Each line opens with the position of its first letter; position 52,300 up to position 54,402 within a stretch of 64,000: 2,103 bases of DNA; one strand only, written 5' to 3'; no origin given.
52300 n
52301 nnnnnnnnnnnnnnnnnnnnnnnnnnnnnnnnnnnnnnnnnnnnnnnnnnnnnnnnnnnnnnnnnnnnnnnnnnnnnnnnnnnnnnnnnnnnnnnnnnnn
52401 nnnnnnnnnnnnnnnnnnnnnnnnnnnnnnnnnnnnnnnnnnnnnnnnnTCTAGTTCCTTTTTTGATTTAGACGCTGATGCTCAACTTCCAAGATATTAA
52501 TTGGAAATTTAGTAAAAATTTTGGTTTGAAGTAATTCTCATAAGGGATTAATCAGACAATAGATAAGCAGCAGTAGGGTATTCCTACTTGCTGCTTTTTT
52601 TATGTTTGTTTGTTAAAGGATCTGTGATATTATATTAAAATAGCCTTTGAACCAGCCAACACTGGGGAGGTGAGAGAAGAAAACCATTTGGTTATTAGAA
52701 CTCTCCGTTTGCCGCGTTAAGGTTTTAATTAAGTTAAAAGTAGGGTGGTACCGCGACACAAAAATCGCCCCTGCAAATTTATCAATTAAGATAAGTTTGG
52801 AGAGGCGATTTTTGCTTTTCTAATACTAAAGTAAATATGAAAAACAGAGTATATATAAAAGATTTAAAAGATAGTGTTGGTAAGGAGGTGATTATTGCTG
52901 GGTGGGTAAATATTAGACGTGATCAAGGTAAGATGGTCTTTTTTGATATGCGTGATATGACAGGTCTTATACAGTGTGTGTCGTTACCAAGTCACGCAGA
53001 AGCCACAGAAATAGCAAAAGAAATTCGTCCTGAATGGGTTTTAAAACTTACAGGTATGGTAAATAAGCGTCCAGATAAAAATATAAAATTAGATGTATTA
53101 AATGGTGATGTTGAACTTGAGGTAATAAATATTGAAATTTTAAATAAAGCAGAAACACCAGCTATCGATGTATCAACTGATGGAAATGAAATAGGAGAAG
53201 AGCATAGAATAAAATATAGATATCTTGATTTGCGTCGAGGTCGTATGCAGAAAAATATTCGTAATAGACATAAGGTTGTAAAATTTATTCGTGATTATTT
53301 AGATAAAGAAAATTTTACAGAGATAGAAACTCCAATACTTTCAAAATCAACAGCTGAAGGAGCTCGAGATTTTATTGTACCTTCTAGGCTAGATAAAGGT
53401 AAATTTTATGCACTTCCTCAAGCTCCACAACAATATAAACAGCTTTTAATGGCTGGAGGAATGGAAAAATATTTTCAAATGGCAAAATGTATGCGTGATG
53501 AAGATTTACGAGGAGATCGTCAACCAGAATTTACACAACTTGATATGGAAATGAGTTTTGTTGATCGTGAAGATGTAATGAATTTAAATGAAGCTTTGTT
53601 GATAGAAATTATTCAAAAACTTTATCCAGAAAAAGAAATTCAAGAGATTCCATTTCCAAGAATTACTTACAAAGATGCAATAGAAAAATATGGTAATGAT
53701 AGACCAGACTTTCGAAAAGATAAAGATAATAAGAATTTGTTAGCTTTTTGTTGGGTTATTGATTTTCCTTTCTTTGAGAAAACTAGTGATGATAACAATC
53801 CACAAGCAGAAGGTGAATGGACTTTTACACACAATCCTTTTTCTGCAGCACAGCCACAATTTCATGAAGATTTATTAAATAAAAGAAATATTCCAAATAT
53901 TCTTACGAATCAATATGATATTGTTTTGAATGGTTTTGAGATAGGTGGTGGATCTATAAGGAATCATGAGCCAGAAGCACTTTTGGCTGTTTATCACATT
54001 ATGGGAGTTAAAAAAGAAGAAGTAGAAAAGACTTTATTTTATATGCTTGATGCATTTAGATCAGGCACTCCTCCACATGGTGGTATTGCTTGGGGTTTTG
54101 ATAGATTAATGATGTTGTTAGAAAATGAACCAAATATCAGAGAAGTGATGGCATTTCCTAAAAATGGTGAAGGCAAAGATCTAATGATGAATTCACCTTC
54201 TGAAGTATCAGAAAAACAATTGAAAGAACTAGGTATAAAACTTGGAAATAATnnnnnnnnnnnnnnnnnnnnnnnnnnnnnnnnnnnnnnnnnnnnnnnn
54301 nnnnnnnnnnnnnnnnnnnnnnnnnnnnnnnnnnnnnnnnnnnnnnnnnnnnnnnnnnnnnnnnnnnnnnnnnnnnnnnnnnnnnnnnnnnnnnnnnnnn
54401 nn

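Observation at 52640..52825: T-box riboswitch upstream of aspS in a reduced AT-rich genome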

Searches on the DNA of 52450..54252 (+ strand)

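Call 3: search_rna_families(source=window, start=52450, end=52900, threshold=evalue, max_evalue=10, show_alignments=5)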
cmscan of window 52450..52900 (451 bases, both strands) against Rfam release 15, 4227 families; matches with E-value up to 10: 13.
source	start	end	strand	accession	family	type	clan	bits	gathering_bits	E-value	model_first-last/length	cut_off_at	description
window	52638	52775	+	RF00230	T-box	Cis-reg; leader;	-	53.1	93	6.5e-11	1-219/219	no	T-box leader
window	52753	52820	+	RF03940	MIR9563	Gene; miRNA;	-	22.1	90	0.088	1-127/127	no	MIR9563 microRNA precursor family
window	52746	52828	-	RF00641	mir-154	Gene; miRNA;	CL00149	21.6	52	0.12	1-82/82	no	mir-154 microRNA precursor family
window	52546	52620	+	RF00834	mir-268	Gene; miRNA;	-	19.5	47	0.7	1-89/89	no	mir-268 microRNA precursor family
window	52606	52739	+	RF01882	TUG1_1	Gene; lncRNA;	-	19.3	80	4.2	1-145/145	no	Taurine upregulated gene 1 conserved region 1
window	52625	52729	-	RF02362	Yfr10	Gene; sRNA;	-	19.2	43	2.5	1-78/78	no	Cyanobacterial functional RNA 10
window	52519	52607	+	RF02059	STnc50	Gene; sRNA;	-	18.9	55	1.4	1-84/84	no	Salmonella enterica sRNA STnc40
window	52546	52615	+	RF00494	snoU2_19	Gene; snRNA; snoRNA; CD-box;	-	18.9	39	3.1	1-80/80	no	Small nucleolar RNA U2-19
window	52557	52640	-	RF02059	STnc50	Gene; sRNA;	-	16.3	55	5.4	1-84/84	no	Salmonella enterica sRNA STnc40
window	52768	52825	-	RF01416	NrrF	Gene; antisense;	-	15.3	60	1.3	105-160/160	no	NrrF RNA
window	52487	52506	-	RF01362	CRISPR-DR49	Gene; CRISPR;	-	15.1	41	9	14-33/47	no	CRISPR RNA direct repeat element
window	52562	52599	-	RF03745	mir-2063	Gene; miRNA;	-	15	100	8.8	1-77/77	no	mir-2063 microRNA precursor family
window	52565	52649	-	RF02590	Spy1186876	Gene; sRNA;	-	12.6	208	2.4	149-241/243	no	S. pyogenes small RNA 1186876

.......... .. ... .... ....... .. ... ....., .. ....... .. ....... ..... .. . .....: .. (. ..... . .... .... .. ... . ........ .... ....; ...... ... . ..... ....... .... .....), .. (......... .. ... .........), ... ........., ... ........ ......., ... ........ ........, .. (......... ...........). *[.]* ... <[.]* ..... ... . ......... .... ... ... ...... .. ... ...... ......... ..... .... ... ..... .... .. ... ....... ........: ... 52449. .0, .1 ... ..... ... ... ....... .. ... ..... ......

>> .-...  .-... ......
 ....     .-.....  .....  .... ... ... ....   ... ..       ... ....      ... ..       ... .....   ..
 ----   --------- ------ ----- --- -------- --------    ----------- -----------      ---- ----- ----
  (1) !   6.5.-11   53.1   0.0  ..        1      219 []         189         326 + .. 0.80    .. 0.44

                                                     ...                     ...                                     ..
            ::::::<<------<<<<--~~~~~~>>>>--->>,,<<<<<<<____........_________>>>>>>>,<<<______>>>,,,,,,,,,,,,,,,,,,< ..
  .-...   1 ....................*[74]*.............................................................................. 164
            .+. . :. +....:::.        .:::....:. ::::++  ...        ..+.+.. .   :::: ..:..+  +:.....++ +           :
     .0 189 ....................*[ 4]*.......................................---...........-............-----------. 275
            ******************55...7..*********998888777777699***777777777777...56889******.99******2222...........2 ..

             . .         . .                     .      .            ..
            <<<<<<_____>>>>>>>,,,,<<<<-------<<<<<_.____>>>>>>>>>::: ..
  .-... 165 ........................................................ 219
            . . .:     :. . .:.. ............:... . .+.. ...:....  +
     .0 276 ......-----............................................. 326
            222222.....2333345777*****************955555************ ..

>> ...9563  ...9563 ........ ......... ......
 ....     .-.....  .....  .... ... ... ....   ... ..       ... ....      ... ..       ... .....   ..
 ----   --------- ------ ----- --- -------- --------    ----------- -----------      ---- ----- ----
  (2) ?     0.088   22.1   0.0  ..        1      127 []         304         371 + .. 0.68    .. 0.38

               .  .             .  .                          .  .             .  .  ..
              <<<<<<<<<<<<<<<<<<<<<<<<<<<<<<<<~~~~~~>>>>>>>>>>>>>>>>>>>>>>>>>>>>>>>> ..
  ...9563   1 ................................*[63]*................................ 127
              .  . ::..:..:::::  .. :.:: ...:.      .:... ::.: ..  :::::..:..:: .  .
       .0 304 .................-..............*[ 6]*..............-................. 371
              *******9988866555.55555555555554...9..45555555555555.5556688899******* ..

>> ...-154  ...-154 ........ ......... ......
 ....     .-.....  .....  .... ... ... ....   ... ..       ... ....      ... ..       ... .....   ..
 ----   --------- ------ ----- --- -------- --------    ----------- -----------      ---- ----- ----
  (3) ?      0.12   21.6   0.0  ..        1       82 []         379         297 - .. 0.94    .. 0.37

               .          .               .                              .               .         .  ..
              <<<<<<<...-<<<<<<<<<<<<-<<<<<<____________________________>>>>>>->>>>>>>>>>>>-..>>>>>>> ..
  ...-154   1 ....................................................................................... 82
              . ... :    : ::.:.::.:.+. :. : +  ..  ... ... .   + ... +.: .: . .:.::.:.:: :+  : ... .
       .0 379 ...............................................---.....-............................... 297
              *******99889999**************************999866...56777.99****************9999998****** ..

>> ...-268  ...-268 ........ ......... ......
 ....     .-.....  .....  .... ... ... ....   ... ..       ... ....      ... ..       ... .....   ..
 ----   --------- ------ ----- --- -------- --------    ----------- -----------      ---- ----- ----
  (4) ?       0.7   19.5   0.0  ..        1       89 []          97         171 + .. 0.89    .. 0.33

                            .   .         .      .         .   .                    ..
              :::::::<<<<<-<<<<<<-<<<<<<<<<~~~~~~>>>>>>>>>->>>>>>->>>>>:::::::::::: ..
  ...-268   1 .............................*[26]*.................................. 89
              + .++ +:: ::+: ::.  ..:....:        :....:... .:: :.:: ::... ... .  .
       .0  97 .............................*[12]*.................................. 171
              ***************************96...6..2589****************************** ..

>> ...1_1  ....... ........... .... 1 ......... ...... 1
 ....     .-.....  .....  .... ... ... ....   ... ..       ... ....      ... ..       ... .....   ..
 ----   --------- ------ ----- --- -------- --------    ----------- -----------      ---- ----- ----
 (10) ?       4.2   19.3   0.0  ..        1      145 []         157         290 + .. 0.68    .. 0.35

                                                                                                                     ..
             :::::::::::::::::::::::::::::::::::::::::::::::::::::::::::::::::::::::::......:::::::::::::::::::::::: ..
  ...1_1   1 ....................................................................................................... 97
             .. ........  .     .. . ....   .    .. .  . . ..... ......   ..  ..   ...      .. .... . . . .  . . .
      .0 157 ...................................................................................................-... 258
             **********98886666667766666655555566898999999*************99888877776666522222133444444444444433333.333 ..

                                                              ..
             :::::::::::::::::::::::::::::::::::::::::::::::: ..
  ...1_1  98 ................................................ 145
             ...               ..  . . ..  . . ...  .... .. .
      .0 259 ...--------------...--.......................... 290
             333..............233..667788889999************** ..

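Call 25: search_rna_families(sources=[L007, L026, L023, L025], threshold=evalue, max_evalue=0.001, show_alignments=8)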
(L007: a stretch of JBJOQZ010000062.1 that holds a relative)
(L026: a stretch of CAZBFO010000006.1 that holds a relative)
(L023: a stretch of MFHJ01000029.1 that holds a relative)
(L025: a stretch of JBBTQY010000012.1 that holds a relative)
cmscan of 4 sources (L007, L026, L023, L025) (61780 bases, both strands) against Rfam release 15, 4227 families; matches with E-value up to 0.001: 3.
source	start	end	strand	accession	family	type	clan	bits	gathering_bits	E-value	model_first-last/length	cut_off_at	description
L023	529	705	+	RF00230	T-box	Cis-reg; leader;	-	43.6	93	2.4e-06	1-219/219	no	T-box leader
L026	9802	9948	+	RF00230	T-box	Cis-reg; leader;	-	42.2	93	5.5e-06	1-219/219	no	T-box leader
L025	7676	7865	+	RF00230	T-box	Cis-reg; leader;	-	38.1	93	6.4e-05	1-219/219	no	T-box leader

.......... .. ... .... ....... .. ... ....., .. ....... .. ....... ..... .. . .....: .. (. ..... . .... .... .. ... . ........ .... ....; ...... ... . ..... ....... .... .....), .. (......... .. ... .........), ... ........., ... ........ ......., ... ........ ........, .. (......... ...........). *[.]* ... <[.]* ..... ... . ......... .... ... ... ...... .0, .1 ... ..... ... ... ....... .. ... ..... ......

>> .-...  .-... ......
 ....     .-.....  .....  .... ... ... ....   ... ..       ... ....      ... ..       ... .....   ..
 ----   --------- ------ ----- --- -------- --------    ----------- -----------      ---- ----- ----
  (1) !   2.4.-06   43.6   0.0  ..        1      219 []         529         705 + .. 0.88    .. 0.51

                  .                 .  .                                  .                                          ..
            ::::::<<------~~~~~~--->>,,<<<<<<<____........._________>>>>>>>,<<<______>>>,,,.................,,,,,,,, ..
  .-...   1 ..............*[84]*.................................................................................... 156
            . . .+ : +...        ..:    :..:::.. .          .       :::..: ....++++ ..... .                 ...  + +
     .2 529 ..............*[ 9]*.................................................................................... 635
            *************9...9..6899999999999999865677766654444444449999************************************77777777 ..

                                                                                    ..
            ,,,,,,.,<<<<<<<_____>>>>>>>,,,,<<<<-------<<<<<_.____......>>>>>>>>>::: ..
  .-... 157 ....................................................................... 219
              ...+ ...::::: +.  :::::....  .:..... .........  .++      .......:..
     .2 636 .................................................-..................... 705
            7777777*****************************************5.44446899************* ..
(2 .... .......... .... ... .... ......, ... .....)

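Call 71: build_rna_model(alignment_id=A2, structure=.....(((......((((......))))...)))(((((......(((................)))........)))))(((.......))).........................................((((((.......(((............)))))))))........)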
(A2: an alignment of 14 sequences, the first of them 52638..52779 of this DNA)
Model R1 built from alignment A2 (14 sequences, 179 columns); structure: as given.
model positions 148; base pairs 27; branch points 3; effective number of sequences 2.27; information 0.59 bits per position. Calibrated on 0.2 Mb of random sequence (short: E-values are rough).
structure used (alignment columns):
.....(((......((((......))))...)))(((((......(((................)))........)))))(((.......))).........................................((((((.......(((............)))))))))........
